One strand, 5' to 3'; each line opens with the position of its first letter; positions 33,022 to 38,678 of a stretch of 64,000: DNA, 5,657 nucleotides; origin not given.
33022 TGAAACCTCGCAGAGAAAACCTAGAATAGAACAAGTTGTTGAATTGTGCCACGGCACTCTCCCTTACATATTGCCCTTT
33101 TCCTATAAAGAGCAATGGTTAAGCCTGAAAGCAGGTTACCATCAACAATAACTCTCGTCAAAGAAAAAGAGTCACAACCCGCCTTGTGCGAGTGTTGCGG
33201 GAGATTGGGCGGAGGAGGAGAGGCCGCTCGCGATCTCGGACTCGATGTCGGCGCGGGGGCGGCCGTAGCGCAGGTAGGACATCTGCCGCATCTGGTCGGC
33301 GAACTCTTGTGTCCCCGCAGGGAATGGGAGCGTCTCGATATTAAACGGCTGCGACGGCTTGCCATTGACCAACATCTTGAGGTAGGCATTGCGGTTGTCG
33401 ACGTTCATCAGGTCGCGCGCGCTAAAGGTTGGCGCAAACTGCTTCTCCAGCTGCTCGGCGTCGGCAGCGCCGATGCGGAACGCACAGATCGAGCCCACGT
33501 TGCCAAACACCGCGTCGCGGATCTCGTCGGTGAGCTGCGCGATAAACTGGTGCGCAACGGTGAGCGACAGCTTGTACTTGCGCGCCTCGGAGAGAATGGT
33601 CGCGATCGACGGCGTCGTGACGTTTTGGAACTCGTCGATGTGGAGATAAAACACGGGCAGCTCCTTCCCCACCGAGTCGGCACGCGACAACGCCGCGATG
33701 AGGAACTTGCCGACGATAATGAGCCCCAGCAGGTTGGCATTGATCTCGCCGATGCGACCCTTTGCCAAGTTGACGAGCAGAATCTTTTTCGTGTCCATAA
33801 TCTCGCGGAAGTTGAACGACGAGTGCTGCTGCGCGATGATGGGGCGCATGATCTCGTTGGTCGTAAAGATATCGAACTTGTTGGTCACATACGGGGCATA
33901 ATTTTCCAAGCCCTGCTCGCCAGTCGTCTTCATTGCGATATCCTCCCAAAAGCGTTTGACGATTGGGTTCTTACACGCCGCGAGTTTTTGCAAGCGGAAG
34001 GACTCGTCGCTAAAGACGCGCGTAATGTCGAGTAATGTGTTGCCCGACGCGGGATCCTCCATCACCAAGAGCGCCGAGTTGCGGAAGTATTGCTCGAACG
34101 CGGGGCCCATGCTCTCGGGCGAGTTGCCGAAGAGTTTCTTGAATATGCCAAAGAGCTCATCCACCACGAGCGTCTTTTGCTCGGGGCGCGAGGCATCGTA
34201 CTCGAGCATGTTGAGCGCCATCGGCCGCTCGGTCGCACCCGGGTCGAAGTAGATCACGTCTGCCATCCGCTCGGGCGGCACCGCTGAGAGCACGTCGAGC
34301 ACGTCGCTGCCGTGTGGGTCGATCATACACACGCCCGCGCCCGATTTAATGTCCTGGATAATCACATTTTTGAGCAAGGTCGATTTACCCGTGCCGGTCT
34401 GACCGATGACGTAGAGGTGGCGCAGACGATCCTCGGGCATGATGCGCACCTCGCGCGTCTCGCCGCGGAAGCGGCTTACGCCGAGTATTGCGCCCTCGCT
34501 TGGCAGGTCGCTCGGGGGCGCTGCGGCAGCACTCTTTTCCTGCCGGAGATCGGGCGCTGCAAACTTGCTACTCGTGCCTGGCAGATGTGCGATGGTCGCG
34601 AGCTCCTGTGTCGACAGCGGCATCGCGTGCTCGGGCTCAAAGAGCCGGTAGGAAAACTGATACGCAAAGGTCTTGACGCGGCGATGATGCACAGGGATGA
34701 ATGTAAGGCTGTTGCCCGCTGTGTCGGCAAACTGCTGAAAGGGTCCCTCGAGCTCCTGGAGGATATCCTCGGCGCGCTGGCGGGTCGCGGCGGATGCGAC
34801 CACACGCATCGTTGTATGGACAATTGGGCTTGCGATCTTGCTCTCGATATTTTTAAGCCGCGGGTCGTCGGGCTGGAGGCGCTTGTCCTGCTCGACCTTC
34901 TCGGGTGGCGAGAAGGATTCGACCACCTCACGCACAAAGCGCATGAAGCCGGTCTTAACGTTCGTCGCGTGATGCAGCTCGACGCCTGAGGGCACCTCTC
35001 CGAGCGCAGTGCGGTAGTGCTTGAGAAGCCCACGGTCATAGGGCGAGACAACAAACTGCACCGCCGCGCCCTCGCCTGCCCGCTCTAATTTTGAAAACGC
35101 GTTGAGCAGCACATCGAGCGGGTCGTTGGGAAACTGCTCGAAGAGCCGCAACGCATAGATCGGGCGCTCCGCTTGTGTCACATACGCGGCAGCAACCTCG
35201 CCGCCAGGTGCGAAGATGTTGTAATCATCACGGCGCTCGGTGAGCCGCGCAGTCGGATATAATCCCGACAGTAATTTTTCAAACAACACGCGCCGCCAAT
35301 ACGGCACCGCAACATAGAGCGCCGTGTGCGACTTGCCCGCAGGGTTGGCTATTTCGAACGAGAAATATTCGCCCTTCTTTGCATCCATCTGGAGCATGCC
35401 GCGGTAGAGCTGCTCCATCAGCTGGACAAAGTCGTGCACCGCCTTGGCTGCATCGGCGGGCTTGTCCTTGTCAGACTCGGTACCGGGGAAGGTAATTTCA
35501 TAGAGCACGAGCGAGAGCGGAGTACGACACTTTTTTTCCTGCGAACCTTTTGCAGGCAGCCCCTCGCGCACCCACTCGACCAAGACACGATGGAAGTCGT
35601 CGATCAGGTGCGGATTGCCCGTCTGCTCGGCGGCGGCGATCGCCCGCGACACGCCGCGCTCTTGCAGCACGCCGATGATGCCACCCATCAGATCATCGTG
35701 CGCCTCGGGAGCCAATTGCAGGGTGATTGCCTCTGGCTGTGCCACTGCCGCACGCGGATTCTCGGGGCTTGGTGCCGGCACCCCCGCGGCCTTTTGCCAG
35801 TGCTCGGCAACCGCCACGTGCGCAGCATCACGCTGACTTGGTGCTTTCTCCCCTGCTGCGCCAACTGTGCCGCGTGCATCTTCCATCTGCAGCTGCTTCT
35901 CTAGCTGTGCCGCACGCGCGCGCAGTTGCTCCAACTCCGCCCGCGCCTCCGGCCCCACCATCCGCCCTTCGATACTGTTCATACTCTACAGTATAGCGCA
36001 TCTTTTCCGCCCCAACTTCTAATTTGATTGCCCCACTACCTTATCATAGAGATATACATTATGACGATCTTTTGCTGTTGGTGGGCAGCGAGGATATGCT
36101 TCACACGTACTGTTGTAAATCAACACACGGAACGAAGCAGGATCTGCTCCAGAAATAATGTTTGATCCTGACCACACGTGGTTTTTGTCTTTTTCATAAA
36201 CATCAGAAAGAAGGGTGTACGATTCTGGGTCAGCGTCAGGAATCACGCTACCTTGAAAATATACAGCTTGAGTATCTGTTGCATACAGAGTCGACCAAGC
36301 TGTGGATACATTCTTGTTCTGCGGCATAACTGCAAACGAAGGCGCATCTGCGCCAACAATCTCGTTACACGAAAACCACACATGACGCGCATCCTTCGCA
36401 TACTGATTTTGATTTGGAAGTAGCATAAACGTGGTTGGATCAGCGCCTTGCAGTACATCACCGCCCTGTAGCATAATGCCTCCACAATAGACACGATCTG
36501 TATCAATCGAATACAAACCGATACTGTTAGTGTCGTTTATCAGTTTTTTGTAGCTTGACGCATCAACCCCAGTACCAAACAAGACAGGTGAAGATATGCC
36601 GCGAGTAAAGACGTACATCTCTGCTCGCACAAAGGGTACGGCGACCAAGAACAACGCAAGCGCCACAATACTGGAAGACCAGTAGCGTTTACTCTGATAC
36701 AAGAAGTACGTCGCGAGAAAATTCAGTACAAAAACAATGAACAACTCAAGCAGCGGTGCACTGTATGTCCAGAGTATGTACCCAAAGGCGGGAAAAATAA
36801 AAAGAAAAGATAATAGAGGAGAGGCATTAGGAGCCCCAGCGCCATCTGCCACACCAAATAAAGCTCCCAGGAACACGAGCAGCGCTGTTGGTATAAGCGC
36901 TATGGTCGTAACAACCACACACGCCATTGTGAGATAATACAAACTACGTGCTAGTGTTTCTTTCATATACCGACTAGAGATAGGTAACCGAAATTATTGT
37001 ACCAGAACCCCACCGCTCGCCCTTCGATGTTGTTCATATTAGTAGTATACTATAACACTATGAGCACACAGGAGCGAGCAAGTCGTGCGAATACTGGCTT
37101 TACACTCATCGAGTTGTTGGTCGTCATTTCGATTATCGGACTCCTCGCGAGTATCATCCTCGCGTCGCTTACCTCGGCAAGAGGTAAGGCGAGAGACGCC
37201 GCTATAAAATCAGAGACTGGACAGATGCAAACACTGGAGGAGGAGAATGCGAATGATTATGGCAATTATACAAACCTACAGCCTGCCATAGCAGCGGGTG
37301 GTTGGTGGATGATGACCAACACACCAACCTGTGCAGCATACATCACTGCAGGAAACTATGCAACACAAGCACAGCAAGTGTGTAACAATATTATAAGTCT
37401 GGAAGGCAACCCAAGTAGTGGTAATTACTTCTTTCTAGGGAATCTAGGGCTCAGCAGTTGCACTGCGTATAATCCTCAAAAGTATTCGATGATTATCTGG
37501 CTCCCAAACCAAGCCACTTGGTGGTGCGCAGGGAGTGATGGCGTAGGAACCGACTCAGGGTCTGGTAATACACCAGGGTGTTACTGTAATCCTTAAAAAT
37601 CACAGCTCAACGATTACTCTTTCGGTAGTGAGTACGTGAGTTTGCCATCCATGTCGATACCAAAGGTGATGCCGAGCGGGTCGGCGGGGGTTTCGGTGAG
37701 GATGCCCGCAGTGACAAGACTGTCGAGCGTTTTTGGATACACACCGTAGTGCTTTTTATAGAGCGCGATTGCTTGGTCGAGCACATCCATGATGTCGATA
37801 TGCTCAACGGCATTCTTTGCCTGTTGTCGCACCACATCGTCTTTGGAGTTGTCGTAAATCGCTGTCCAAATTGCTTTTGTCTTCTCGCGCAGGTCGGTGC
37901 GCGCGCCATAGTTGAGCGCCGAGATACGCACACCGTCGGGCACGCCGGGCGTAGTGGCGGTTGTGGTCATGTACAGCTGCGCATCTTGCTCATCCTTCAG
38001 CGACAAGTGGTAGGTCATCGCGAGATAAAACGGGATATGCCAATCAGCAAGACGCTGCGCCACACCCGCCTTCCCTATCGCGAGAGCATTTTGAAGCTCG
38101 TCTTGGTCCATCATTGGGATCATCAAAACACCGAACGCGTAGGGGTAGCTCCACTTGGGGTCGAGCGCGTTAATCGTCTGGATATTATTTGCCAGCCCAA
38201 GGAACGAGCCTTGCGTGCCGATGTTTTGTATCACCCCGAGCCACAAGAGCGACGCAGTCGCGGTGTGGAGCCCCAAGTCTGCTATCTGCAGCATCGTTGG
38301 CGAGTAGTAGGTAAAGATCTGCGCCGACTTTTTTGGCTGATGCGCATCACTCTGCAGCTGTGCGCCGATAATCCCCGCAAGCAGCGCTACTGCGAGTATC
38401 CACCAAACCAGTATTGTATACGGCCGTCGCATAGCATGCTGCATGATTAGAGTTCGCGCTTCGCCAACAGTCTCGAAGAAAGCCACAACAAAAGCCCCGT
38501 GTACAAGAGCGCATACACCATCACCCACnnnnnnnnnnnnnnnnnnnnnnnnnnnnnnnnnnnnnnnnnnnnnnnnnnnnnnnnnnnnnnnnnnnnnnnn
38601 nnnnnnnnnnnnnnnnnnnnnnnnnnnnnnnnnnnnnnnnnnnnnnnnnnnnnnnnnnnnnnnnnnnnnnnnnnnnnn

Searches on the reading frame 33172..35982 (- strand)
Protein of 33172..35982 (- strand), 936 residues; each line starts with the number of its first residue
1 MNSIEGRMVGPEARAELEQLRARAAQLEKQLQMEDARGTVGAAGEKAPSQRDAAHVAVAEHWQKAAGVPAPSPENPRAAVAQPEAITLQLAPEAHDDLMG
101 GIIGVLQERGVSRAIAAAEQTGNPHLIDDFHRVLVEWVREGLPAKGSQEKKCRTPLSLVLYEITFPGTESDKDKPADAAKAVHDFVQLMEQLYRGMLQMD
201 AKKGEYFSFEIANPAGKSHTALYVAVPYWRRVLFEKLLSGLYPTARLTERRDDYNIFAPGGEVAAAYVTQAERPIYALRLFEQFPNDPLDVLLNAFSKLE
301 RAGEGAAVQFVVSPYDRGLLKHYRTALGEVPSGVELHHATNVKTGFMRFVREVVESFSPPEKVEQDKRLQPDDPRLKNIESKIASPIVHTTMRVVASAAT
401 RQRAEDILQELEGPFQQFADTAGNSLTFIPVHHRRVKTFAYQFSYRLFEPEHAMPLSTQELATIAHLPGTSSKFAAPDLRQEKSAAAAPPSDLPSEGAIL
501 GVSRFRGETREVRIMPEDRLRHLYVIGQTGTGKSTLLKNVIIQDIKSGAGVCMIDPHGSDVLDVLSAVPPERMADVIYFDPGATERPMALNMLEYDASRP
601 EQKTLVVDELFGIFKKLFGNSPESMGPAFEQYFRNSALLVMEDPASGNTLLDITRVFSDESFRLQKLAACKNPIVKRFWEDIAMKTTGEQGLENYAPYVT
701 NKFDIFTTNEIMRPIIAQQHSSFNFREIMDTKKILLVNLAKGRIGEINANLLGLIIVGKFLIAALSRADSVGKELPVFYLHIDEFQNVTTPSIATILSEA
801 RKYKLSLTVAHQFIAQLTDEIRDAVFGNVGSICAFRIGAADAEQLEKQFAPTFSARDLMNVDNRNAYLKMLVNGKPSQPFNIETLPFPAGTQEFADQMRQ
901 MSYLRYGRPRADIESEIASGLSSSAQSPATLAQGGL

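Call 9: search_protein_families(library=pfam, proteins=[window:33172-35982:-], max_evalue=0.01)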
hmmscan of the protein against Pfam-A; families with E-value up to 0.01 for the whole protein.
window:33172-35982:- (936 aa): 7 families
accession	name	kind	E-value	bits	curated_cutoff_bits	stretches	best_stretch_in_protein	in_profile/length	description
PF01935.23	DUF87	-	3.7e-06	27.6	23.2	1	520-558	23-62/220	Helicase HerA, central domain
PF02534.20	T4SS-DNA_transf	-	1.9e-05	24.2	20.1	1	521-819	45-346/468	Type IV secretory system Conjugative DNA transfer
PF12696.13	TraG-D_C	-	0.00018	21.9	22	1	779-834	3-63/126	TraM recognition site of TraD and TraG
PF13401.12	AAA_22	-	0.00037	21.2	27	1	521-609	6-92/130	AAA domain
PF01580.24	FtsK_SpoIIIE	-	0.00094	19.1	24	0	515-542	38-61/221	FtsK/SpoIIIE family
PF25199.1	nSTAND_NTPase5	-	0.0019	18.4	34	1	516-564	37-86/145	Novel STAND NTPase 5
PF10412.15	TrwB_AAD_bind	-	0.008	15.5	20.5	0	515-558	10-53/387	Type IV secretion-system coupling protein DNA-binding domain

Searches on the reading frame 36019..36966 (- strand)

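Call 9: search_protein_families(library=pfam, proteins=[window:36019-36966:-], max_evalue=0.01)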
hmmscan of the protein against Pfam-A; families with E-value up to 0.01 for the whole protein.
window:36019-36966:- (315 aa): 1 family
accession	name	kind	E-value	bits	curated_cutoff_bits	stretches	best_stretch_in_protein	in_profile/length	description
PF13644.11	DKNYY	-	4.9e-25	89.2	25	2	132-265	16-137/141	DKNYY family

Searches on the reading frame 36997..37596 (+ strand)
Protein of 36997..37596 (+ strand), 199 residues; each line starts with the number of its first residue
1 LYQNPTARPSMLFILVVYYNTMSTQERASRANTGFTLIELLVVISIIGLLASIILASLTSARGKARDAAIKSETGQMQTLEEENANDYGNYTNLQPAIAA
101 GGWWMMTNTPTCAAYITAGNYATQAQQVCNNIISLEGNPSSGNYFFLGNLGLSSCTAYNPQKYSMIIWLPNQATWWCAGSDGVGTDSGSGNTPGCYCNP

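Call 71: search_protein_families(library=pfam, proteins=[window:36997-37596:+], max_evalue=0.01)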
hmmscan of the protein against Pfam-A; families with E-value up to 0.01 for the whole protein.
window:36997-37596:+ (199 aa): 1 family
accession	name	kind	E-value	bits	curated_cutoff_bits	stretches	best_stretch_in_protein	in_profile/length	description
PF07963.17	N_methyl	-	2.6e-07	30.4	21.2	1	30-55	2-27/27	Prokaryotic N-terminal methylation motif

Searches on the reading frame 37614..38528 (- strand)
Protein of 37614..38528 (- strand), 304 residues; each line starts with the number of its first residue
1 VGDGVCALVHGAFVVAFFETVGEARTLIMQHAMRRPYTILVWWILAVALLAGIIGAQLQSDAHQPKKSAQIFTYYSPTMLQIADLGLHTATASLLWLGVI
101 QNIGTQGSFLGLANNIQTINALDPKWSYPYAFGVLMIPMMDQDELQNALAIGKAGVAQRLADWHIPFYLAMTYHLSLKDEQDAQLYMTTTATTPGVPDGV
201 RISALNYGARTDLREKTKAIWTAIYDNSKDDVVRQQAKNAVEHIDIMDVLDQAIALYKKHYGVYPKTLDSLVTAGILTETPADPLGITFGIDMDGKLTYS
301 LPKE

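Call 9: search_protein_families(library=pfam, proteins=[window:37614-38528:-], max_evalue=0.01)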
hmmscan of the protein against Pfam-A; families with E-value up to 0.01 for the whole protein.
window:37614-38528:- (304 aa): 1 family
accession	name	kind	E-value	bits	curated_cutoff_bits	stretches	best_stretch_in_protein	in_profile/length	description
PF10304.15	RTP1_C2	-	0.00027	21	21.1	1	224-245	12-33/34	Required for nuclear transport of RNA pol II C-terminus 2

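Call 71: search_protein_families(library=pfam, proteins=[window:37614-38444:-], max_evalue=0.01)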
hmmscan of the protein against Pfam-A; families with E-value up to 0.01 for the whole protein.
window:37614-38444:- (276 aa): 1 family
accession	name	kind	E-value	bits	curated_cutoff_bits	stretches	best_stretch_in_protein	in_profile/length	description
PF10304.15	RTP1_C2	-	0.00025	21.1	21.1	1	196-217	12-33/34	Required for nuclear transport of RNA pol II C-terminus 2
